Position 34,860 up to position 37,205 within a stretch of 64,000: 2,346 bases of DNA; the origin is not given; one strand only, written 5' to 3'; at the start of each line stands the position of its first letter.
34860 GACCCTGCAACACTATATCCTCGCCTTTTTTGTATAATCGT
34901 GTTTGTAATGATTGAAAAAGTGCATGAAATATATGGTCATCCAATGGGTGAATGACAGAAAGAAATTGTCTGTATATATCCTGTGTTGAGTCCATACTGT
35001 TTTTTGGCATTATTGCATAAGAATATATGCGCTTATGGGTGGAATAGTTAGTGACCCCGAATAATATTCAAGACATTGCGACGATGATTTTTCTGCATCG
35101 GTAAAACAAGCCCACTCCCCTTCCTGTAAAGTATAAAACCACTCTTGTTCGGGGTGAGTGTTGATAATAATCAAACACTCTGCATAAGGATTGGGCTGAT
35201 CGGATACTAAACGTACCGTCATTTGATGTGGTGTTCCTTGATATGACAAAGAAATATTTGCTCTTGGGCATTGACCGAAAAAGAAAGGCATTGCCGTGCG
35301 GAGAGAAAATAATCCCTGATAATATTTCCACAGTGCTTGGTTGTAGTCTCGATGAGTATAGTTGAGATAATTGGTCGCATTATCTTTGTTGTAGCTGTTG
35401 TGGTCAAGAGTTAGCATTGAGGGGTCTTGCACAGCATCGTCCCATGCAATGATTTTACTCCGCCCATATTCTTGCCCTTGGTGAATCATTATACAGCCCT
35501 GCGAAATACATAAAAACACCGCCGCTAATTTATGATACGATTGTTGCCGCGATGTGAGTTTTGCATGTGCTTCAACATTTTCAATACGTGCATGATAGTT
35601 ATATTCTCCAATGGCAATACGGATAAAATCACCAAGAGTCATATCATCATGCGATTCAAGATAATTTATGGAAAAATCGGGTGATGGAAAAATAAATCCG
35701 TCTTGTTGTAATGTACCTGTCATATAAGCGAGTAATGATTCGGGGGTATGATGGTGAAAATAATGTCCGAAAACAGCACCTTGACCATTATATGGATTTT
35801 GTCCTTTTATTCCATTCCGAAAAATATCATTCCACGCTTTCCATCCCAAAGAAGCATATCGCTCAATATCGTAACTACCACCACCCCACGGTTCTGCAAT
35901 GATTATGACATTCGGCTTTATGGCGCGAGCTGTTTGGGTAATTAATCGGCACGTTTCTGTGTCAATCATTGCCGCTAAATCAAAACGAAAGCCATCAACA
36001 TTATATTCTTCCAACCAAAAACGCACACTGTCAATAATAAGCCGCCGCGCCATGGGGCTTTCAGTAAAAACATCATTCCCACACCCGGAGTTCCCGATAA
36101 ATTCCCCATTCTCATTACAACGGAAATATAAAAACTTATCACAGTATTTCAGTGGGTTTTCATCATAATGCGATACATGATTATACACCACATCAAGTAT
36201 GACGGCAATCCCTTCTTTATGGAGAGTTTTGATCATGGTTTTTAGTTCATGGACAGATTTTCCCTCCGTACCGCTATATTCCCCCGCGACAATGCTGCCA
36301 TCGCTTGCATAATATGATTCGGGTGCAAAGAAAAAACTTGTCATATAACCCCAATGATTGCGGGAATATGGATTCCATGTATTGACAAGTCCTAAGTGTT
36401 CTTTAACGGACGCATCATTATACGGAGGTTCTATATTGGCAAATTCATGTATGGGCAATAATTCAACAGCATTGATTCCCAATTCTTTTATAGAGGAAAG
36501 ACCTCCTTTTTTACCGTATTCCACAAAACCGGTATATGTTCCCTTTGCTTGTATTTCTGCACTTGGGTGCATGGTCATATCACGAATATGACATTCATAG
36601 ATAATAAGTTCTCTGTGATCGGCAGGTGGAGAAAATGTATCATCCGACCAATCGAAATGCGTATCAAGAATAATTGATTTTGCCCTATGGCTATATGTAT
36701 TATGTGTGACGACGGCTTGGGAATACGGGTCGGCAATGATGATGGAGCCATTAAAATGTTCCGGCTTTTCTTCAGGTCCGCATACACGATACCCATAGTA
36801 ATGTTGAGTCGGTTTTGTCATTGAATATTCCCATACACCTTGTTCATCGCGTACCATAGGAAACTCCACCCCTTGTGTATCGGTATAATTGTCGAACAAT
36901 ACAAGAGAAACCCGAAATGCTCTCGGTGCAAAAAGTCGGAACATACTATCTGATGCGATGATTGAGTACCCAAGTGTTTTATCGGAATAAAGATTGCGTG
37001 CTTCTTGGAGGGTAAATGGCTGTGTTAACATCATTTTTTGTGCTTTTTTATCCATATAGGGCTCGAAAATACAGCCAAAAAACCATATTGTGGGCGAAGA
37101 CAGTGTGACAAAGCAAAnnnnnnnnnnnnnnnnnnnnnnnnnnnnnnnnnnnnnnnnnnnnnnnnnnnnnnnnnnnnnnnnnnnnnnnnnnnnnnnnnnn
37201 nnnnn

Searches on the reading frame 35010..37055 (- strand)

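Call 55: search_protein_families(library=pfam, proteins=[window:35010-37055:-], max_evalue=0.00001)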
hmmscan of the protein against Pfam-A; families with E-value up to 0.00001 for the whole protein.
window:35010-37055:- (681 aa): 2 families
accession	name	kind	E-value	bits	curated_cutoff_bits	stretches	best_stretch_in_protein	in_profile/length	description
PF00128.31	Alpha-amylase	-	1.6e-16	61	22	0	238-296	38-94/446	Alpha amylase, catalytic domain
PF02922.24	CBM_48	-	3.7e-14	53.2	22.4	1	28-112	2-83/83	Carbohydrate-binding module 48 (Isoamylase N-terminal domain)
